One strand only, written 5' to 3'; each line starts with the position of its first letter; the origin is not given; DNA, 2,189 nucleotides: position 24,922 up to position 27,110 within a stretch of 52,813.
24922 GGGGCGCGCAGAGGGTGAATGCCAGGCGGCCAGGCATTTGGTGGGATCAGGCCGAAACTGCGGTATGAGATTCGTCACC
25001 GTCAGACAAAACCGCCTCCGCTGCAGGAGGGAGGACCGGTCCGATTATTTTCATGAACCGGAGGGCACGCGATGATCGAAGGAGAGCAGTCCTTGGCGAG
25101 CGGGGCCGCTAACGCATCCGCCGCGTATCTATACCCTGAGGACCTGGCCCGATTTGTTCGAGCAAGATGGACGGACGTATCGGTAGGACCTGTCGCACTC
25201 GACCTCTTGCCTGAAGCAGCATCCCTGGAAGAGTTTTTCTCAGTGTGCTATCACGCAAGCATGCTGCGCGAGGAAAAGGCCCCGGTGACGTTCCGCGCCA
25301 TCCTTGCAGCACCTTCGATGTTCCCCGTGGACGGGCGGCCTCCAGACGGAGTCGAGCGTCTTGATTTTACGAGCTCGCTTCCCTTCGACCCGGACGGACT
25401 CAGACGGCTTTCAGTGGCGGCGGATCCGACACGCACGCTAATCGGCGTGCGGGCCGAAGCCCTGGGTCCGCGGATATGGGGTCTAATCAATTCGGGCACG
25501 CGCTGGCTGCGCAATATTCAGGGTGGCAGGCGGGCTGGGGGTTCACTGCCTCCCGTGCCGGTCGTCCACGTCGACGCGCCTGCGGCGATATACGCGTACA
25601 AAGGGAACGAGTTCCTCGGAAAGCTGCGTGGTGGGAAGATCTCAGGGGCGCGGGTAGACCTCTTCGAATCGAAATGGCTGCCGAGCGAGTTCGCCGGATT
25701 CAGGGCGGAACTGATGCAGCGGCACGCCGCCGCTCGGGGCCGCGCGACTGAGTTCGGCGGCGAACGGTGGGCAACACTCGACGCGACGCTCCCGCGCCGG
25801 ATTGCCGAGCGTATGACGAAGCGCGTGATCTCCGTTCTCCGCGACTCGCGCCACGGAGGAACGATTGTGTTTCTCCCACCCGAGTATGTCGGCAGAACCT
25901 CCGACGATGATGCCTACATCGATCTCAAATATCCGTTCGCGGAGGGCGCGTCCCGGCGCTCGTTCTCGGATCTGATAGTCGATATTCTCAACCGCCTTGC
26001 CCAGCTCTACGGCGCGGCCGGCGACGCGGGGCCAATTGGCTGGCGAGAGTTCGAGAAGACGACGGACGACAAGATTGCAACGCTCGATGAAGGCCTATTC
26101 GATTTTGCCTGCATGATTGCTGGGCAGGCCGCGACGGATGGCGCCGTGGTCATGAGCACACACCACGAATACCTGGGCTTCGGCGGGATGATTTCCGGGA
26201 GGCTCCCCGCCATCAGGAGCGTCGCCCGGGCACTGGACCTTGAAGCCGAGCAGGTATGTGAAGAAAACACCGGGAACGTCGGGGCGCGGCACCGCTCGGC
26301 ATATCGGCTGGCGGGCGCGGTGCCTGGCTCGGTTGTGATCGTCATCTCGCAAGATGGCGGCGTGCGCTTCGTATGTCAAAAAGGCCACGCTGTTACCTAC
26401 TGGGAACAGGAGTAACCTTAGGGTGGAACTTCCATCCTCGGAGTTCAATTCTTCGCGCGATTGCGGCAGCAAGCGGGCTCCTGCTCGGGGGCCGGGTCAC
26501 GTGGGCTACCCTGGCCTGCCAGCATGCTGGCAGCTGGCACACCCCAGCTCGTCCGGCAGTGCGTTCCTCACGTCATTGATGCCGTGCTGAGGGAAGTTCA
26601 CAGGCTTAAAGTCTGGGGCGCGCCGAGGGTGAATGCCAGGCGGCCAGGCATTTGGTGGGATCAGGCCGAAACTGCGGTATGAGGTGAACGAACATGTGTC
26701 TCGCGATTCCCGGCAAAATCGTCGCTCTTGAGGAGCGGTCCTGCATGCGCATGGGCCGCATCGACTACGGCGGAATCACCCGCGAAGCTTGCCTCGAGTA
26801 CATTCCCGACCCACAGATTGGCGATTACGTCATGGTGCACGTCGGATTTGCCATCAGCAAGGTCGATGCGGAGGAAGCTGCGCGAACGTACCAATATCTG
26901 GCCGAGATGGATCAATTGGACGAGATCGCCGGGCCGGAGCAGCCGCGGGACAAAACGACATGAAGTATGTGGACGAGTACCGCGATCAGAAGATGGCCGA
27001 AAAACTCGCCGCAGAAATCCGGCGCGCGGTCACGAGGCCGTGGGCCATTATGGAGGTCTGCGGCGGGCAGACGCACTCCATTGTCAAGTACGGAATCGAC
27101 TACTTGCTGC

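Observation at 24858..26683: Stand-alone sensor/DAC-fold gene inserted between hybD and hypC, bracketed by 133-bp direct repeats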

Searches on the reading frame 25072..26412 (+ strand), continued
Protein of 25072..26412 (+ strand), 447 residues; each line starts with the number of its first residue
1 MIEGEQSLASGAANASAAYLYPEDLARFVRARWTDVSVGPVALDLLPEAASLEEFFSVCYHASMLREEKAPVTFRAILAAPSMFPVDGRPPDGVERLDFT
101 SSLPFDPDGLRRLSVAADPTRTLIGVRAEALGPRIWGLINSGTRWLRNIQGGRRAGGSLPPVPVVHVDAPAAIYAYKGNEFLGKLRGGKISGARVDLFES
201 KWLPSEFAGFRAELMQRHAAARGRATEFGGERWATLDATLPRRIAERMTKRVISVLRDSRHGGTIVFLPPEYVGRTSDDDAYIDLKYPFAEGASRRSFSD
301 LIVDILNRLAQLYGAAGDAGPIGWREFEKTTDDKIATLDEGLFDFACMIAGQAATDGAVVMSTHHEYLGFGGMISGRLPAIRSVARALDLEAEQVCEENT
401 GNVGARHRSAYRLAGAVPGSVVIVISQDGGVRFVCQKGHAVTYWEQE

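Call 47: predict_structure(alignment_id=A3)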
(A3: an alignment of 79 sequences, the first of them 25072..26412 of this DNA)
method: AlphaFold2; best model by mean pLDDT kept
length: 447 residues; sequences in the alignment: 79
mean_pLDDT: 88.4   pTM: 0.82
mean pLDDT of the five models: 88.4, 88.3, 88.2, 87.9, 87.7
residues with pLDDT >= 90: 298; 70-90: 104; 50-70: 29; < 50: 16
segments of 3 or more residues with pLDDT < 50: 1-16
pLDDT, mean of each block of 10 residues (from residue 1): 36 56 95 78 77 97 94 96 91 91 98 92 95 96 71 67 94 91 91 81 94 95 92 94 90 86 94 74 91 88 97 89 92 93 90 89 94 94 95 95 93 97 91 95 89
secondary structure, 60 per line:
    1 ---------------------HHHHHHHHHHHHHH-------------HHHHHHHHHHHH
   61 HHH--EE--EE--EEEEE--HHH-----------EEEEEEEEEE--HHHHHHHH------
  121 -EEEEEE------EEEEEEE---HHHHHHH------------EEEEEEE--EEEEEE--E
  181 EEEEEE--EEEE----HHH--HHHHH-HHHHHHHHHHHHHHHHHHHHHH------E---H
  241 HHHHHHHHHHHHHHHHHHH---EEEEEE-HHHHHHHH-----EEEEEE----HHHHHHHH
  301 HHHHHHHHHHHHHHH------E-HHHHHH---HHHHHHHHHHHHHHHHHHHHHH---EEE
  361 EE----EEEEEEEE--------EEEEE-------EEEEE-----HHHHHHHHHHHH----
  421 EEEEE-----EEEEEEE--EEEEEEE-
elements in order: H22-35 H49-63 E74-78 E95-104 H107-114 E122-127 E134-140 H144-150 E163-169 E172-177 E180-186 E189-192 H202-206 H208-229 H240-259 E263-268 H270-277 E283-288 H293-315 H324-329 H333-354 E358-362 E367-374 E383-387 E395-399 H405-416 E421-425 E431-437 E440-446

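Call 51: fold_search(model_id=the predicted structure, library=pdb)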
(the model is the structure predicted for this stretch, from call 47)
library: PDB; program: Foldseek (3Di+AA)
matches with E <= 10: 144; with E <= 0.001: 0
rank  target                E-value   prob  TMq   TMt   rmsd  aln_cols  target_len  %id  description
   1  6hvn_A                2.0e-03  1.00  0.21  0.48   9.9       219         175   15  CdaA-APO Y187A Mutant (released 2019-06-05)
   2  9y4s_F                4.2e-03  1.00  0.22  0.31   6.5       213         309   17  Crystal structure of DNA integrity scanning protein (DisA) from Mycobacterium tuberculosis in complex with cyclic di-A (released 2025-09-17)
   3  9y4s_H                5.2e-03  1.00  0.20  0.25   5.5       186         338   18  Crystal structure of DNA integrity scanning protein (DisA) from Mycobacterium tuberculosis in complex with cyclic di-A (released 2025-09-17)
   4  3c1y_A                8.9e-03  0.47  0.18  0.22  19.3       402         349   11  Structure of bacterial DNA damage sensor protein with co-purified and co-crystallized ligand (released 2008-05-06)
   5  9y4s_B                1.0e-02  1.00  0.21  0.26   5.8       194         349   18  Crystal structure of DNA integrity scanning protein (DisA) from Mycobacterium tuberculosis in complex with cyclic di-A (released 2025-09-17)
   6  9y4s_A                1.2e-02  1.00  0.20  0.25   7.6       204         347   17  Crystal structure of DNA integrity scanning protein (DisA) from Mycobacterium tuberculosis in complex with cyclic di-A (released 2025-09-17)
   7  9y4s_D                1.2e-02  1.00  0.22  0.27   6.7       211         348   18  Crystal structure of DNA integrity scanning protein (DisA) from Mycobacterium tuberculosis in complex with cyclic di-A (released 2025-09-17)
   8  9y4s_E                1.5e-02  1.00  0.21  0.28   5.8       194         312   18  Crystal structure of DNA integrity scanning protein (DisA) from Mycobacterium tuberculosis in complex with cyclic di-A (released 2025-09-17)
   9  6lpw_A                1.1e-01  0.04  0.13  0.13  21.4       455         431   12  Structure of Spermidine disinapoyl transferases(SDT) from Arabidopsis thaliana (released 2021-01-13)
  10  2e87                  4.8e-01  0.04  0.08  0.10  18.6       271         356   11  Crystal structure of hypothetical GTP-binding protein PH1320 from Pyrococcus horikoshii OT3, in complex with GDP (released 2007-07-24)
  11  7x3k_B                5.7e-01  0.02  0.07  0.07  24.9       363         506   10  Cryo-EM structure of RAC in the State C2 RNC-RAC complex (released 2022-06-29)
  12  6vjm_A                9.8e-01  0.03  0.09  0.06  26.8       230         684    8  Human metabotropic GABA(B) receptor in its apo state (released 2020-06-10)
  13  6lpw_B                1.0e+00  0.01  0.12  0.12  21.2       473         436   11  Structure of Spermidine disinapoyl transferases(SDT) from Arabidopsis thaliana (released 2021-01-13)
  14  3ll7                  1.1e+00  0.11  0.07  0.08   4.1        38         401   26  Crystal structure of putative methyltransferase PG_1098 from Porphyromonas gingivalis W83 (released 2010-02-16)
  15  8yi1_A                1.8e+00  0.01  0.08  0.09  22.5       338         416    9  Crystal structure of a BAHD acyltransferase Ep07g04462 (released 2025-03-05)
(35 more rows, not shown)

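Call 57: search_protein_families(library=pfam, alignment_id=A3, max_evalue=0.001)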
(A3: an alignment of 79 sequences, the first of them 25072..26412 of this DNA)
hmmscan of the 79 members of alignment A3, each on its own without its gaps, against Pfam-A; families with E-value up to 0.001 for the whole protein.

A. member 1, window:25072-26412:+ (447 aa): 2 families
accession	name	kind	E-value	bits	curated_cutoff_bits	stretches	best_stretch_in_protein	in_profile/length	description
PF21751.2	DACNV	-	6.3e-23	81.2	27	1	44-139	4-97/98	Probable sensor domain DACNV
PF02457.21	DAC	-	0.00012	22.1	27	1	379-438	63-117/119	DisA bacterial checkpoint controller nucleotide-binding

B. families by the number of members that match (of 79 scanned): 2 families
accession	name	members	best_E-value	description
PF21751.2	DACNV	79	5.9e-35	Probable sensor domain DACNV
PF02457.21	DAC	74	9.2e-08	DisA bacterial checkpoint controller nucleotide-binding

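Call 58: find_related_loci(query=A3, collection=viral_contigs, flank=6000)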
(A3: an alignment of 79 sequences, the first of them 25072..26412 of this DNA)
Query A3 (447 aa) in viral_contigs; peptide patterns used: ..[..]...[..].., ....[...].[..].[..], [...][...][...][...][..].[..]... (x = any residue, [..] = any of these).
114 stretches matched a pattern, but none encodes a relative of the query by tblastn (E <= 1e-3).

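Call 59: search_dna_similar(query=window:25072-26412:+, collection=plasmids, mode=protein, max_rows=15)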
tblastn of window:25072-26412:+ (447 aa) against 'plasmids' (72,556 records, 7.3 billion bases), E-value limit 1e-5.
Records with a match: 2; places in all: 2; records where one place covers at least 80% of the query: 1.
Best place of each record, by identity: <60% 2.
By first word of the organism name: Hymenobacter 2.
By predicted mobility (MOB-suite, as given by PLSDB): non-mobilizable 2.
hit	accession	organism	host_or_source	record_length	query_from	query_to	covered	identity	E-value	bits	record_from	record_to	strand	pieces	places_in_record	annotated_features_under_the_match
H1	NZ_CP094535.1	Hymenobacter monticola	Single cell,a pond on the Huanglong ...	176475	21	446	95%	27.9%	3e-27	122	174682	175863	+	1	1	putative sensor domain DACNV-containing protein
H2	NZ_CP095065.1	Hymenobacter volaticus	single cell,air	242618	358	446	20%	42.7%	2e-9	68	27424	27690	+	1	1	hypothetical protein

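Call 65: find_encoding_contigs(protein=P0009, flank=6000, max_places=2)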
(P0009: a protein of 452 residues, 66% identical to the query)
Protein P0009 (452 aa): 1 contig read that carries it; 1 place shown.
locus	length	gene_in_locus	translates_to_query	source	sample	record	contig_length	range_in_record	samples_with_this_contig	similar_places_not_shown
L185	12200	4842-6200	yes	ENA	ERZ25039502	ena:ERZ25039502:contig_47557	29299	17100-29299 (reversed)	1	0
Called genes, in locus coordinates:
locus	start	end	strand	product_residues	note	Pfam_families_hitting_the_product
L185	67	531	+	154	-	PF00578:AhpC-TSA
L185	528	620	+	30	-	-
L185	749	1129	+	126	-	PF00582:Usp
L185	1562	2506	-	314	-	PF06719:AraC_N, PF00165:HTH_AraC (weak), PF12833:HTH_18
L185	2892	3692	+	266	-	PF00248:Aldo_ket_red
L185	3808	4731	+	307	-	PF00248:Aldo_ket_red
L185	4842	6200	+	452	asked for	PF21751:DACNV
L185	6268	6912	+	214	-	PF02525:Flavodoxin_2, PF03358:FMN_red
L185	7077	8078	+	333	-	PF08240:ADH_N, PF02826:2-Hacid_dh_C (weak), PF00107:ADH_zinc_N, PF13602:ADH_zinc_N_2 (weak)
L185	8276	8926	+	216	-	PF02525:Flavodoxin_2, PF03358:FMN_red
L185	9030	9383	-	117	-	PF00374:NiFeSe_Hases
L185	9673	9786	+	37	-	-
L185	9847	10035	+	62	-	-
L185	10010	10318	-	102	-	PF00374:NiFeSe_Hases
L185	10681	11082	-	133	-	PF01058:Oxidored_q6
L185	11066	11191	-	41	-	-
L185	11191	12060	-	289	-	PF00175:NAD_binding_1, PF10418:DHODB_Fe-S_bind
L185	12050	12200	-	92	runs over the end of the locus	-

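Call 66: find_encoding_contigs(protein=P0305, flank=6000, max_places=2)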
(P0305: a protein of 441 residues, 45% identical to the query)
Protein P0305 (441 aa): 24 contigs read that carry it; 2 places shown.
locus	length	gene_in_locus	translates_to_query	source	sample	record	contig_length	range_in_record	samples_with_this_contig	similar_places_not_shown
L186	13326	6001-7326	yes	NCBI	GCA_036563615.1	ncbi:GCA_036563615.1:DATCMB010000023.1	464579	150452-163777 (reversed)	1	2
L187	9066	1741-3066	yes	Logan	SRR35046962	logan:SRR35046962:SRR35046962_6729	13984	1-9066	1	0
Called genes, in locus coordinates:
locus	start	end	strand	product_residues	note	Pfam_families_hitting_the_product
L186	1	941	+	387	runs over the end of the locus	PF02771:Acyl-CoA_dh_N, PF02770:Acyl-CoA_dh_M, PF00441:Acyl-CoA_dh_1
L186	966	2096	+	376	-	PF02771:Acyl-CoA_dh_N, PF02770:Acyl-CoA_dh_M (weak), PF00441:Acyl-CoA_dh_1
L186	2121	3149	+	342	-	PF00478:IMPDH (faint), PF03060:NMO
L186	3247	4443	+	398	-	PF00067:p450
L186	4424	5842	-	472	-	PF16396:DUF5005, PF13810:DUF4185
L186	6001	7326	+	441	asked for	PF21751:DACNV, PF02457:DAC (weak)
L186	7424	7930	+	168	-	-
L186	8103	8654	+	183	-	PF19489:SLT_4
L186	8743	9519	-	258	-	PF06167:Peptidase_M90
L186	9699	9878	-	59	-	-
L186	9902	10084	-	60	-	-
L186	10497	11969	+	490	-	PF01565:FAD_binding_4, PF02913:FAD-oxidase_C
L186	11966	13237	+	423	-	PF01565:FAD_binding_4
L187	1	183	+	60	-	?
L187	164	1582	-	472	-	PF16396:DUF5005, PF13810:DUF4185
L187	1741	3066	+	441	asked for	PF21751:DACNV, PF02457:DAC (weak)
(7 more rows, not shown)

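Call 67: find_encoding_contigs(protein=P0349, flank=6000, max_places=2)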
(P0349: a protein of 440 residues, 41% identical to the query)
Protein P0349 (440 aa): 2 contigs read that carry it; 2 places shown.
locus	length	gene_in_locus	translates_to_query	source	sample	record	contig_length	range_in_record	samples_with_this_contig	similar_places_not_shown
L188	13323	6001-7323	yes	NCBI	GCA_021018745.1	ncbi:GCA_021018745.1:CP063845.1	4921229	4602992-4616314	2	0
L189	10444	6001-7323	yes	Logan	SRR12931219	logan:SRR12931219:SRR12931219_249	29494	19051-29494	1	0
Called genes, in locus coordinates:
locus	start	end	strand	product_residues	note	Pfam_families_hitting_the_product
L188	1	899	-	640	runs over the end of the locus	PF00353:HemolysinCabind, PF00648:Peptidase_C2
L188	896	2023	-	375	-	PF02277:DBI_PRT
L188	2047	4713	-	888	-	PF00675:Peptidase_M16, PF05193:Peptidase_M16_C, PF00675:Peptidase_M16, PF05193:Peptidase_M16_C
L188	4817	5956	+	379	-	PF13174:TPR_6 (faint), PF13371:TPR_9 (weak), PF13432:TPR_16, PF00515:TPR_1 (weak), PF07719:TPR_2 (weak), PF00515:TPR_1 (weak), PF07719:TPR_2 (weak), PF13414:TPR_11, +8 more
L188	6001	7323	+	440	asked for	PF21751:DACNV, PF02457:DAC (weak)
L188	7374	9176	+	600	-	PF00664:ABC_membrane, PF00005:ABC_tran, PF02463:SMC_N (faint)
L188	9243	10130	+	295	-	-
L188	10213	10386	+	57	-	-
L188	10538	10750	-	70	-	PF26623:Psb35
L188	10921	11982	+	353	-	PF02190:LON_substr_bdg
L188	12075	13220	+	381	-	PF03631:Virul_fac_BrkB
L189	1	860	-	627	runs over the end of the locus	PF00353:HemolysinCabind, PF00648:Peptidase_C2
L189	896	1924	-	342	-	PF02277:DBI_PRT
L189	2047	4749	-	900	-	PF00675:Peptidase_M16, PF05193:Peptidase_M16_C, PF00675:Peptidase_M16, PF05193:Peptidase_M16_C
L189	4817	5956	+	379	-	PF13174:TPR_6 (faint), PF13371:TPR_9 (weak), PF13432:TPR_16, PF00515:TPR_1 (weak), PF07719:TPR_2 (weak), PF00515:TPR_1 (weak), PF07719:TPR_2 (weak), PF13414:TPR_11, +8 more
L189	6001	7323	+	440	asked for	PF21751:DACNV, PF02457:DAC (weak)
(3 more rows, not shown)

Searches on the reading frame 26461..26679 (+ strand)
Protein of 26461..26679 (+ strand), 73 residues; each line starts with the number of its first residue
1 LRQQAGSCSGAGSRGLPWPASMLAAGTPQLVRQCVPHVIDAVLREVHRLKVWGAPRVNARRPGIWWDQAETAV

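Call 5: search_protein_families(library=pfam, proteins=[window:26461-26679:+], max_evalue=1)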
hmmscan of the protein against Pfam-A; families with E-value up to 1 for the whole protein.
window:26461-26679:+ (73 aa): 1 family
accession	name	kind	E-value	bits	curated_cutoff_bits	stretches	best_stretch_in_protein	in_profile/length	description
PF07213.16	DAP10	-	0.029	14.8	22.9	1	4-26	21-43/79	DAP10 membrane protein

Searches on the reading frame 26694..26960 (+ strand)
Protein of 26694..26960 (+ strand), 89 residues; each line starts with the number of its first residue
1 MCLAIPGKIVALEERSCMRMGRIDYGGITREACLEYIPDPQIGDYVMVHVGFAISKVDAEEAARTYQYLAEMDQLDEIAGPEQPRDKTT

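Call 5: search_protein_families(library=pfam, proteins=[window:26694-26960:+], max_evalue=1)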
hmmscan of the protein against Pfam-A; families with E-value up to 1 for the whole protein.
window:26694-26960:+ (89 aa): 1 family
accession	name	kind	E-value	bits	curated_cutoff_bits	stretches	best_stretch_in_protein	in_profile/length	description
PF01455.23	HupF_HypC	-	1.5e-26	92.7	28.5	1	1-69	1-65/65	HupF/HypC family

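Call 11: find_encoding_contigs(protein=window:26694-26960:+, flank=6000, max_places=10)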
Protein window:26694-26960:+ (89 aa): 8 contigs read that carry it; 7 places shown.
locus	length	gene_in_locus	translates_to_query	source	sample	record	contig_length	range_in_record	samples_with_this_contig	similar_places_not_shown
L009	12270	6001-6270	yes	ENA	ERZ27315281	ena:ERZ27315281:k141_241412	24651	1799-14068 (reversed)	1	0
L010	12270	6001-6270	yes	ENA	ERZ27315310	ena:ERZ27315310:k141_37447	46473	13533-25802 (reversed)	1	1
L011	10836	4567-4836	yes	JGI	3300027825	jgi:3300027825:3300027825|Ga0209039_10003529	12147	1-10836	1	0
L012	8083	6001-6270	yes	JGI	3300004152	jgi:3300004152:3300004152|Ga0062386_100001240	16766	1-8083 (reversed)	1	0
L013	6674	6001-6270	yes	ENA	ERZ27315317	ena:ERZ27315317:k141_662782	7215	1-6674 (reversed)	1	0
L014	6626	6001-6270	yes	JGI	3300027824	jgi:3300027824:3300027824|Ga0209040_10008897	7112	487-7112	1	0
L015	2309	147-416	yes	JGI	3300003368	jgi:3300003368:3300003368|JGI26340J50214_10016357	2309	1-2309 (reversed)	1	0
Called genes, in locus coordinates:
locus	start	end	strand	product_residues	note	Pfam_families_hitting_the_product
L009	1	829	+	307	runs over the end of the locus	PF13187:Fer4_9 (faint), PF12797:Fer4_2 (faint), PF13237:Fer4_10 (weak), PF12838:Fer4_7 (weak), PF13237:Fer4_10 (weak), PF13247:Fer4_11, PF00037:Fer4 (weak), PF12837:Fer4_6 (weak), +1 more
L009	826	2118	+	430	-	-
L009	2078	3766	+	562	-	PF27537:HoxH (faint), PF00374:NiFeSe_Hases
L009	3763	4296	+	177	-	PF01750:HycI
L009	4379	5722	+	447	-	PF21751:DACNV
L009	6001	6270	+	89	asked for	PF01455:HupF_HypC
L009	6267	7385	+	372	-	PF01924:HypD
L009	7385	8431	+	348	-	PF00586:AIRS, PF02769:AIRS_C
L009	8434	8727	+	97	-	PF00374:NiFeSe_Hases (weak)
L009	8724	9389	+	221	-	-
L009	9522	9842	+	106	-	-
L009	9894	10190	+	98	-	-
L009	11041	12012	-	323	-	PF14659:Phage_int_SAM_3 (weak), PF00589:Phage_integrase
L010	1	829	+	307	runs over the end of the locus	PF13187:Fer4_9 (faint), PF12797:Fer4_2 (faint), PF13237:Fer4_10 (weak), PF12838:Fer4_7 (weak), PF13237:Fer4_10 (weak), PF13247:Fer4_11, PF00037:Fer4 (weak), PF12837:Fer4_6 (weak), +1 more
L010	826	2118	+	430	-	-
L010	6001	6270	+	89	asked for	PF01455:HupF_HypC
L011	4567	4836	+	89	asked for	PF01455:HupF_HypC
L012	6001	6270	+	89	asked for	PF01455:HupF_HypC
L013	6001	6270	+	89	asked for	PF01455:HupF_HypC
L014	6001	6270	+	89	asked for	PF01455:HupF_HypC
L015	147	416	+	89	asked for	PF01455:HupF_HypC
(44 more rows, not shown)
